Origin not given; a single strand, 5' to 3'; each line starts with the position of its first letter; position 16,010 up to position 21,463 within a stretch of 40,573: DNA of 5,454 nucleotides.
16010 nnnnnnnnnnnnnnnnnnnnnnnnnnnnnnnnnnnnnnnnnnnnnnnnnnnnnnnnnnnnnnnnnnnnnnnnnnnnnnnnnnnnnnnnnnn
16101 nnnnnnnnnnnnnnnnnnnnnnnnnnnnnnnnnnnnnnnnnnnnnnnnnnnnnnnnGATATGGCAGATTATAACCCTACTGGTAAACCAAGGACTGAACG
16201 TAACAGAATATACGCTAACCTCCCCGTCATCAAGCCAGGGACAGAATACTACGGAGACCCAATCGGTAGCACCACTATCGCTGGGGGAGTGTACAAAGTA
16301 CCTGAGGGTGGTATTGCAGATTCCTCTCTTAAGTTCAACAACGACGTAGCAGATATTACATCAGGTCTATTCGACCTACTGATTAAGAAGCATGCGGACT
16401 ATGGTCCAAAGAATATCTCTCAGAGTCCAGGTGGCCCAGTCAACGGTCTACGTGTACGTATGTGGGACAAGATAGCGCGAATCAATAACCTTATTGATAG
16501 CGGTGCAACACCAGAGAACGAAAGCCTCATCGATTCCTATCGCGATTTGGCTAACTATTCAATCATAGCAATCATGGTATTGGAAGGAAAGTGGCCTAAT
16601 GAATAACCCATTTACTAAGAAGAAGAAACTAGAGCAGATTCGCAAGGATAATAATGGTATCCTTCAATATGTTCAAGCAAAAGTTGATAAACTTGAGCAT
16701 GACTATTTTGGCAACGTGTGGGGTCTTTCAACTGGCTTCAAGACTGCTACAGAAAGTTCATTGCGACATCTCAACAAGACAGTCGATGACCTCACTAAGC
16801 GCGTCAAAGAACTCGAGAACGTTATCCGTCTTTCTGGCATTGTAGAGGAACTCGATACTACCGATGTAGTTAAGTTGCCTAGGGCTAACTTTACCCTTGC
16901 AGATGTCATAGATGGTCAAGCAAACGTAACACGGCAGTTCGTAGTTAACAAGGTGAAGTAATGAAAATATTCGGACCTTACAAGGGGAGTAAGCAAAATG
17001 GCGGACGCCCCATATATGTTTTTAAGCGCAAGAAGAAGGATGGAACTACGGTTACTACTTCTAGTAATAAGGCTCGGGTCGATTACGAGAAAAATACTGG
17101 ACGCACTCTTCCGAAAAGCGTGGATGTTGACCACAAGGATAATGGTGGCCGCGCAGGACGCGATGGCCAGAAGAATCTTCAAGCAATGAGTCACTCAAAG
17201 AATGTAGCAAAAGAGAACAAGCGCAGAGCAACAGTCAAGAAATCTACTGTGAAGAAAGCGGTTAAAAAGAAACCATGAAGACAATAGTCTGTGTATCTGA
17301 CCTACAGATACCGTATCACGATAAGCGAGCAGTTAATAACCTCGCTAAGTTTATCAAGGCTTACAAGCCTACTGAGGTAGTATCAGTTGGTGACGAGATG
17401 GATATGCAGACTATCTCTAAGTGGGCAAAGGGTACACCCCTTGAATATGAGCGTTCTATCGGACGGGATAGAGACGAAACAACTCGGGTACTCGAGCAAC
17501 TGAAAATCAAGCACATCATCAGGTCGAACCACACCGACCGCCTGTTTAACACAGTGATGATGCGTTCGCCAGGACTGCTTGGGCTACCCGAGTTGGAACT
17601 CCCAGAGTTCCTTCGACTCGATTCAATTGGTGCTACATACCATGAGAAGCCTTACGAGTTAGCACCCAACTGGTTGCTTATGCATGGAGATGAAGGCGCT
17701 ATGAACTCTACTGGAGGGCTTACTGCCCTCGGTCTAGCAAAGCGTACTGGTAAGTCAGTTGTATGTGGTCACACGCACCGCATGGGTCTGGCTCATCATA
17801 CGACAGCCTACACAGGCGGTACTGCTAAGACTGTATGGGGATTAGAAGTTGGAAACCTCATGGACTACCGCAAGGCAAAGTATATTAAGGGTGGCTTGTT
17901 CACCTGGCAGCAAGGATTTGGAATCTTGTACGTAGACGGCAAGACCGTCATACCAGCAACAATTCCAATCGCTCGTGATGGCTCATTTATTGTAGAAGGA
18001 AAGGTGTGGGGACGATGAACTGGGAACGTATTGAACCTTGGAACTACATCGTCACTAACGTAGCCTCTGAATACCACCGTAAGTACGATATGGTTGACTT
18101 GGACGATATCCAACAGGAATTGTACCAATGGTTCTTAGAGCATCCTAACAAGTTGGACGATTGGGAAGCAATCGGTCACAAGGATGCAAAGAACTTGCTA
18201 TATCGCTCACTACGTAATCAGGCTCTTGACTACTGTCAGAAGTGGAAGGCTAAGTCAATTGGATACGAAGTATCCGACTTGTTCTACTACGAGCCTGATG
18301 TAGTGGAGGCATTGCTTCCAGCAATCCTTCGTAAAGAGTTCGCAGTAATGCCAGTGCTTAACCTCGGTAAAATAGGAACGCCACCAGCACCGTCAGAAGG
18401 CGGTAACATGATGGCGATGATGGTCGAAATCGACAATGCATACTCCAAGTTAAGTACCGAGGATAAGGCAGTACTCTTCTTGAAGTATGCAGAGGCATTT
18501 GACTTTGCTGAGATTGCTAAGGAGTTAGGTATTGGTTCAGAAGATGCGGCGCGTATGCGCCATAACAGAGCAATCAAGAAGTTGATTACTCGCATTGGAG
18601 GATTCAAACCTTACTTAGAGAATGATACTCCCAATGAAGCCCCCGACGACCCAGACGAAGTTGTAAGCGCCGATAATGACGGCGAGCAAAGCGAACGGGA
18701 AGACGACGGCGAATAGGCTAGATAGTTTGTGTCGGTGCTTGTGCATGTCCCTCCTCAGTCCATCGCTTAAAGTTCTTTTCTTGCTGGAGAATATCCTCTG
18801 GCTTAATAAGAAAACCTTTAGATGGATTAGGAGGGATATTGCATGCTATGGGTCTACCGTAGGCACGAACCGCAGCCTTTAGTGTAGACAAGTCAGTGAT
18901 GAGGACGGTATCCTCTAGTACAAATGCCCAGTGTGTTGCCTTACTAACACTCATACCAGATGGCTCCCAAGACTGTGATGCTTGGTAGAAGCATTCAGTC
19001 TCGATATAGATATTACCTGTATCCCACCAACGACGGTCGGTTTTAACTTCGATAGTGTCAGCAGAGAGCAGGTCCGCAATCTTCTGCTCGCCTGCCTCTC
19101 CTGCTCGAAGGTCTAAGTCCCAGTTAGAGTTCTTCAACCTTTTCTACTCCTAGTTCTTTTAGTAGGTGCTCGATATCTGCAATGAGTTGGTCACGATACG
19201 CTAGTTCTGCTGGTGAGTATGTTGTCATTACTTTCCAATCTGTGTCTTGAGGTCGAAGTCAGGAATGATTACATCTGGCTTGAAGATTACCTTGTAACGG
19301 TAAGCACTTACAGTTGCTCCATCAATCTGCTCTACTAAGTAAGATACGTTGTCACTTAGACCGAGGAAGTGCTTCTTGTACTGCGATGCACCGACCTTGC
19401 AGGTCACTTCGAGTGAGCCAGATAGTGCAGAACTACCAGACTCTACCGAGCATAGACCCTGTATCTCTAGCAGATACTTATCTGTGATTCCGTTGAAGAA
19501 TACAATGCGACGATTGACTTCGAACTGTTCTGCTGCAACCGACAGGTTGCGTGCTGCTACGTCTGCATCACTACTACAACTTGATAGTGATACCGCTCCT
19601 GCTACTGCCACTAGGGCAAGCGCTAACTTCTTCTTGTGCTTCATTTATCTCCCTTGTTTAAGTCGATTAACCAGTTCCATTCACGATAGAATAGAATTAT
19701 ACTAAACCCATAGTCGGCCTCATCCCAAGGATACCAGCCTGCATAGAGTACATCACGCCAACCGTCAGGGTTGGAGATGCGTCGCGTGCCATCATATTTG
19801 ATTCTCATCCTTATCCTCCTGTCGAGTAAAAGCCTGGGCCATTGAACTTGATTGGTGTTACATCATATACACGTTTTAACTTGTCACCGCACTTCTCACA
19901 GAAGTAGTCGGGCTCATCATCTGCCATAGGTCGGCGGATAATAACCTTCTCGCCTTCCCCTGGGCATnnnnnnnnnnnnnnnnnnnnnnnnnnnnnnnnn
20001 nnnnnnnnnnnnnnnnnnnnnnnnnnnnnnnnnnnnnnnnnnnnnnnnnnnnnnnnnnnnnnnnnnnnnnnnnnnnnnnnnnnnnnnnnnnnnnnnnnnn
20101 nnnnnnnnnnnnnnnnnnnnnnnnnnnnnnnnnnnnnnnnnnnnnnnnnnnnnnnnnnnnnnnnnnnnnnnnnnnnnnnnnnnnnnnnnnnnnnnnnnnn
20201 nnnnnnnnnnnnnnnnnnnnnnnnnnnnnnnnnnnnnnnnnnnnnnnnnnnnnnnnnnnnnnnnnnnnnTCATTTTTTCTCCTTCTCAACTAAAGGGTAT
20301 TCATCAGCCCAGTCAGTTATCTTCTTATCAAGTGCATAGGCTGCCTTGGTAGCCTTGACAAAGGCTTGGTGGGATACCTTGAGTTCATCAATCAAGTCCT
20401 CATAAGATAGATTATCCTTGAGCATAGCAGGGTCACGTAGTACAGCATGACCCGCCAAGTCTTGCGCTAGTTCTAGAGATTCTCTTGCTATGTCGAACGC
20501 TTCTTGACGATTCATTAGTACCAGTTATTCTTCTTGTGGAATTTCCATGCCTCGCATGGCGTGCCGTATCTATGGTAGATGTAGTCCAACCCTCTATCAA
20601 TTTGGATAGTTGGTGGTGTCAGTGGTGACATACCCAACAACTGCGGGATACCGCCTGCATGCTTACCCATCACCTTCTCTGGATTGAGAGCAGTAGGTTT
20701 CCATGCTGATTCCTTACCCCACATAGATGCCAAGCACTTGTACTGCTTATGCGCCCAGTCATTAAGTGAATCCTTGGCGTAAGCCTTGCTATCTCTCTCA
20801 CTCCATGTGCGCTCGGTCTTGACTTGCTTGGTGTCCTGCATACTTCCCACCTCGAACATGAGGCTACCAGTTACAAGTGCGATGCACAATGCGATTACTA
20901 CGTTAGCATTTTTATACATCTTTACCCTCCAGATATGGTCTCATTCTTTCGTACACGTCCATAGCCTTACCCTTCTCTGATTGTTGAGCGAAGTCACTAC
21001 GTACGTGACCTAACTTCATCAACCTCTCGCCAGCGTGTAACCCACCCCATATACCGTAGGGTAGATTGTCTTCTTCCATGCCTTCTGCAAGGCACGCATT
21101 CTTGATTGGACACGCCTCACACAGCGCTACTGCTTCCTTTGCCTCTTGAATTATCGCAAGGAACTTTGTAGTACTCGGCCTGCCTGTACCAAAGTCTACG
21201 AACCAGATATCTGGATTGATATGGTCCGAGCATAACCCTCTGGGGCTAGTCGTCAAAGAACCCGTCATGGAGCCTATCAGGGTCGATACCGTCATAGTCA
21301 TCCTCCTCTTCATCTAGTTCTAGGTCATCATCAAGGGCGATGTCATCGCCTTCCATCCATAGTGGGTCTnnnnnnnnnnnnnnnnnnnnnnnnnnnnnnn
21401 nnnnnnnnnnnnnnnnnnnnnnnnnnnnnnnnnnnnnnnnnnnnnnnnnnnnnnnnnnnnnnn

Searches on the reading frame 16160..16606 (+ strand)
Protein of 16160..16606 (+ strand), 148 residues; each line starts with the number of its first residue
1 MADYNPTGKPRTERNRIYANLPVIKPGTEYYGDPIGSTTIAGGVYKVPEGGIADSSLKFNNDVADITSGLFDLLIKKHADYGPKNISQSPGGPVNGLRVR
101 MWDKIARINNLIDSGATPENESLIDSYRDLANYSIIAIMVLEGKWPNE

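Call 26: search_protein_families(library=phrogs, proteins=[window:16160-16606:+])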
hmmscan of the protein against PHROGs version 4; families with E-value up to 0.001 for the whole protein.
window:16160-16606:+ (148 aa): 1 family
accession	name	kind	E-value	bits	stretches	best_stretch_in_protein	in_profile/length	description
phrog_1485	-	unknown function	1.5e-17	64.9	1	58-146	17-105/238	-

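Call 44: search_protein_families(library=pfam, max_evalue=0.1, proteins=[window:16160-16606:+])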
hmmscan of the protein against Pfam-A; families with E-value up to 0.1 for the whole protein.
window:16160-16606:+ (148 aa): 1 family
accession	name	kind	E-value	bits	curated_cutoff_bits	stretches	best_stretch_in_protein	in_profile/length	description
PF07659.16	DUF1599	-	1.4e-06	28.9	25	1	102-140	18-60/61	Nucleotide modification associated domain 1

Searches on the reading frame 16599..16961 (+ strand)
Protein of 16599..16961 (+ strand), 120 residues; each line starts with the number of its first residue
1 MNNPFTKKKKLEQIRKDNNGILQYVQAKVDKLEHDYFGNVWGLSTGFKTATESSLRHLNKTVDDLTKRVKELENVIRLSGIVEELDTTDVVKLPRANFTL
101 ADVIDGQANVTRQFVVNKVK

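Call 26: search_protein_families(library=phrogs, proteins=[window:16599-16961:+])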
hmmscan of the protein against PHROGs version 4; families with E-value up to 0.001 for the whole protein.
window:16599-16961:+ (120 aa): 0 families

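Call 44: search_protein_families(library=pfam, max_evalue=0.1, proteins=[window:16599-16961:+])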
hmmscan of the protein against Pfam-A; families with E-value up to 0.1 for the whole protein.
window:16599-16961:+ (120 aa): 7 families
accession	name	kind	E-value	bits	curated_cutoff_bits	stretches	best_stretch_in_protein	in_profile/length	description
PF08954.16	Trimer_CC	-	0.00026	21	27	1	52-76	25-49/52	Trimerisation motif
PF10393.14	Matrilin_ccoil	-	0.0018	18.4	26.3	1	47-74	16-43/45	Trimeric coiled-coil oligomerisation domain of matrilin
PF02686.20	GatC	-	0.0053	17.4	23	0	63-111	4-41/66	Glu-tRNAGln amidotransferase C subunit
PF01519.22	DUF16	-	0.014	16.3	40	1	5-77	19-72/104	Protein of unknown function DUF16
PF02458.20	Transferase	-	0.017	14.3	22.7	1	30-97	291-355/434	Transferase family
PF06667.17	PspB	-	0.033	14.7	25.6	0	41-76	29-64/73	Phage shock protein B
PF20667.3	Sec10_N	-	0.052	14.1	27.4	1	9-75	13-82/118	Exocyst complex component Sec10, N-terminal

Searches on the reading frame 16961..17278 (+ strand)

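Call 26: search_protein_families(library=phrogs, proteins=[window:16961-17278:+])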
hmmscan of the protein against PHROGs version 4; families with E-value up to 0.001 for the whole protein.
window:16961-17278:+ (105 aa): 1 family
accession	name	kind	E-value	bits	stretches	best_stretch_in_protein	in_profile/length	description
phrog_4590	-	unknown function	2.3e-05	25.7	1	34-99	31-96/100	-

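Call 44: search_protein_families(library=pfam, max_evalue=0.1, proteins=[window:16961-17278:+])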
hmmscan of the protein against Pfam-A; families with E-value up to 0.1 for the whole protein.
window:16961-17278:+ (105 aa): 2 families
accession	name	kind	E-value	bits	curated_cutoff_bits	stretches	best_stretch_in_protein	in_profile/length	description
PF13392.12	HNH_3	-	0.027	14.5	24.8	0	40-61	6-26/46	HNH endonuclease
PF01716.24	MSP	-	0.045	13.4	25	1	35-103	137-202/242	Manganese-stabilising protein / photosystem II polypeptide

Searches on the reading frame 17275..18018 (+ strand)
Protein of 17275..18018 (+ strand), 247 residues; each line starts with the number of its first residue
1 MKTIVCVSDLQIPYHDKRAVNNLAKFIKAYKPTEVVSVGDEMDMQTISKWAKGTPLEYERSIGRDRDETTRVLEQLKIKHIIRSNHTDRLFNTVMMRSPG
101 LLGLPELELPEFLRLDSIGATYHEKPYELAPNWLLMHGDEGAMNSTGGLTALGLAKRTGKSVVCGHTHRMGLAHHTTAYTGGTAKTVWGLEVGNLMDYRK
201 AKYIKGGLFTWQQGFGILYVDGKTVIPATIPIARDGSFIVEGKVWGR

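Call 26: search_protein_families(library=phrogs, proteins=[window:17275-18018:+])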
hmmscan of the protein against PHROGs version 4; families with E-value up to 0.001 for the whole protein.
window:17275-18018:+ (247 aa): 2 families
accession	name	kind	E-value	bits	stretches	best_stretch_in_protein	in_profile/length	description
phrog_221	-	other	7.4e-73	246.8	1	2-245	112-361/367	metallo-phosphoesterase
phrog_20266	-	other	2.2e-11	44.2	1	8-246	181-445/450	metallo-phosphoesterase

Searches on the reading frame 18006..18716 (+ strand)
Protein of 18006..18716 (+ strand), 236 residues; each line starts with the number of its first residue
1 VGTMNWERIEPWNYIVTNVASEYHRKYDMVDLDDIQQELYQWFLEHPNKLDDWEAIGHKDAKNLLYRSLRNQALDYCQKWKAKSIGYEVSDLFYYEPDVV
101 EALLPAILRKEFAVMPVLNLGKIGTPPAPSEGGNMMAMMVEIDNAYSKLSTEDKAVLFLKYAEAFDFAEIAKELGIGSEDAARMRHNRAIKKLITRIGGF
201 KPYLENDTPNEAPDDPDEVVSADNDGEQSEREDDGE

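Call 26: search_protein_families(library=phrogs, proteins=[window:18006-18716:+])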
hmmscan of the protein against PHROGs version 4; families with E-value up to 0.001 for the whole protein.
window:18006-18716:+ (236 aa): 5 families
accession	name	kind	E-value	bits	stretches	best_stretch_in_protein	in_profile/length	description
phrog_354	-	transcription regulation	1.2e-16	62.1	1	13-198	9-162/220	sigma-K factor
phrog_1740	-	transcription regulation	1.8e-13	50.8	1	22-194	71-213/567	RNA polymerase sigma factor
phrog_36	-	transcription regulation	7.3e-09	36.5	1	134-202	125-192/220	transcriptional regulator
phrog_3512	-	transcription regulation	0.00017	22.7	1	129-194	42-110/130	sigma factor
phrog_351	-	transcription regulation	0.0004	20.1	0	138-195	665-724/928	RNA polymerase sigma factor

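Call 44: search_protein_families(library=pfam, max_evalue=0.1, proteins=[window:18006-18716:+])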
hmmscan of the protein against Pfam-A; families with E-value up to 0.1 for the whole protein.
window:18006-18716:+ (236 aa): 4 families
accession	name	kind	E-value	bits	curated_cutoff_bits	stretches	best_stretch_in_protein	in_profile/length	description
PF08281.18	Sigma70_r4_2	-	5.5e-07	29.6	25.7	1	141-193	3-54/54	Sigma-70, region 4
PF22980.2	Myb_DNA-bind_8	-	1.1e-06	28.3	27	1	165-192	20-47/50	Myb-like DNA-binding domain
PF04545.22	Sigma70_r4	-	0.00021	21.2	24.1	1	147-193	3-48/50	Sigma-70, region 4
PF25684.1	Mycobacteriophage_Gp53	-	0.051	13.6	27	1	26-68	17-59/200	Mycobacteriophage Gene 53 protein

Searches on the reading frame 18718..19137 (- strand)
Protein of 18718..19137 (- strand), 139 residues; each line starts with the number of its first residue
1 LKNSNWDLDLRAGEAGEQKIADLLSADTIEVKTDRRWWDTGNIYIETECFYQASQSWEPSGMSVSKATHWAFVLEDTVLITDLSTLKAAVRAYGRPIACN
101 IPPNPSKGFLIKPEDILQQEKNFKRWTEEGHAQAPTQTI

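Call 26: search_protein_families(library=phrogs, proteins=[window:18718-19137:-])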
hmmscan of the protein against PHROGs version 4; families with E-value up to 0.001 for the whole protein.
window:18718-19137:- (139 aa): 1 family
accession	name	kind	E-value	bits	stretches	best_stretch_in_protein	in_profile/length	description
phrog_13596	-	unknown function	6.5e-44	150.1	1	1-123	4-128/131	-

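Call 42: search_protein_families(library=pfam, max_evalue=0.1, proteins=[window:18718-19137:-])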
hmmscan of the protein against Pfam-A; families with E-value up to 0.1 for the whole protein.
window:18718-19137:- (139 aa): 0 families

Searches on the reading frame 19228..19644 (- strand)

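Call 26: search_protein_families(library=phrogs, proteins=[window:19228-19644:-])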
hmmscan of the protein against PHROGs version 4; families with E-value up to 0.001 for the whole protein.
window:19228-19644:- (138 aa): 1 family
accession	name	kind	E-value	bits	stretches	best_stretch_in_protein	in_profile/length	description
phrog_478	-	integration and excision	3.7e-52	176.7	1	4-132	2-128/129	site-specific recombination directionality factor RDF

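Call 42: search_protein_families(library=pfam, max_evalue=0.1, proteins=[window:19228-19644:-])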
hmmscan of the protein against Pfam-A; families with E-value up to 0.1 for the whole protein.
window:19228-19644:- (138 aa): 1 family
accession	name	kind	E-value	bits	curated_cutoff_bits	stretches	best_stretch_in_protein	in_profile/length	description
PF25682.1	Phage_VG64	-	1.5e-52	177.1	27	1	4-132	2-126/127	Mycobacterium phage VG64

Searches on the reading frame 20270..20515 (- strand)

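Call 42: search_protein_families(library=pfam, max_evalue=0.1, proteins=[window:20270-20515:-])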
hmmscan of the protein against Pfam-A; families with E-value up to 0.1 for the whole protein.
window:20270-20515:- (81 aa): 1 family
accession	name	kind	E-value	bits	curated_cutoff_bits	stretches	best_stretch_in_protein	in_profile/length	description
PF11647.13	MLD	-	0.02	15.4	35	1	37-74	22-61/81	Membrane Localization Domain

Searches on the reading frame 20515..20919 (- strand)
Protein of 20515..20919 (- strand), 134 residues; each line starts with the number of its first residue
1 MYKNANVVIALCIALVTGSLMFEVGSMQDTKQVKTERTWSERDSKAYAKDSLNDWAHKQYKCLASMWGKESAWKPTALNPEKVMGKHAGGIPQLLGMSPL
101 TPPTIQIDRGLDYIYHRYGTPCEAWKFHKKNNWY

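Call 26: search_protein_families(library=phrogs, proteins=[window:20515-20919:-])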
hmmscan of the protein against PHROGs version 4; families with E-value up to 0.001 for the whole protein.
window:20515-20919:- (134 aa): 5 families
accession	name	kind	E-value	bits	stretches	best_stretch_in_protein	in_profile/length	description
phrog_15428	-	unknown function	4.7e-22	79.8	1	30-134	58-168/168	-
phrog_12661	-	other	1.9e-20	74.4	1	27-134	73-182/182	transglycosylase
phrog_35836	-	other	3.7e-07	31.5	1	54-134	51-127/127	transglycosylase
phrog_13339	-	tail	0.0001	20.6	1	55-134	1948-2029/2156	tail length tape measure protein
phrog_329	-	tail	0.00012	21.4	1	51-132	766-851/949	minor tail protein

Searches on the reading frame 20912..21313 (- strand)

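Call 9: search_protein_families(library=phrogs, proteins=[window:20912-21313:-])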
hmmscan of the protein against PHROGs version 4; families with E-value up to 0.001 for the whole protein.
window:20912-21313:- (133 aa): 7 families
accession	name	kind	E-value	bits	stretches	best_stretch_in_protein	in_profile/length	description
phrog_472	-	transcription regulation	1.7e-13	51.3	1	3-106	21-113/523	WhiB transcriptional factor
phrog_10071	-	transcription regulation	1.2e-11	45.5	1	10-99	3-80/196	transcriptional regulator WhiB-like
phrog_14459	-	transcription regulation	5.6e-09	37.5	1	53-100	38-81/137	transcriptional regulator WhiB-like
phrog_1333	-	unknown function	2e-07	32.3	1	26-103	24-89/166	-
phrog_12112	-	transcription regulation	1.5e-06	29.5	1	35-103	19-69/130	transcriptional regulator WhiB-like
phrog_14304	-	transcription regulation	5.2e-06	27.4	1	55-99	73-122/187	transcriptional regulator WhiB-like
phrog_9926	-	transcription regulation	2.5e-05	25.6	1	31-99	32-91/107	transcriptional regulator WhiB-like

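Call 10: search_protein_families(library=pfam, proteins=[window:20912-21313:-])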
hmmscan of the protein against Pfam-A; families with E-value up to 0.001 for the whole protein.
window:20912-21313:- (133 aa): 1 family
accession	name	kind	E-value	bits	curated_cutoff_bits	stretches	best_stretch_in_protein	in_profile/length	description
PF02467.21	Whib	-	1.9e-11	44.8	23.6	1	26-97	5-62/65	Transcription factor WhiB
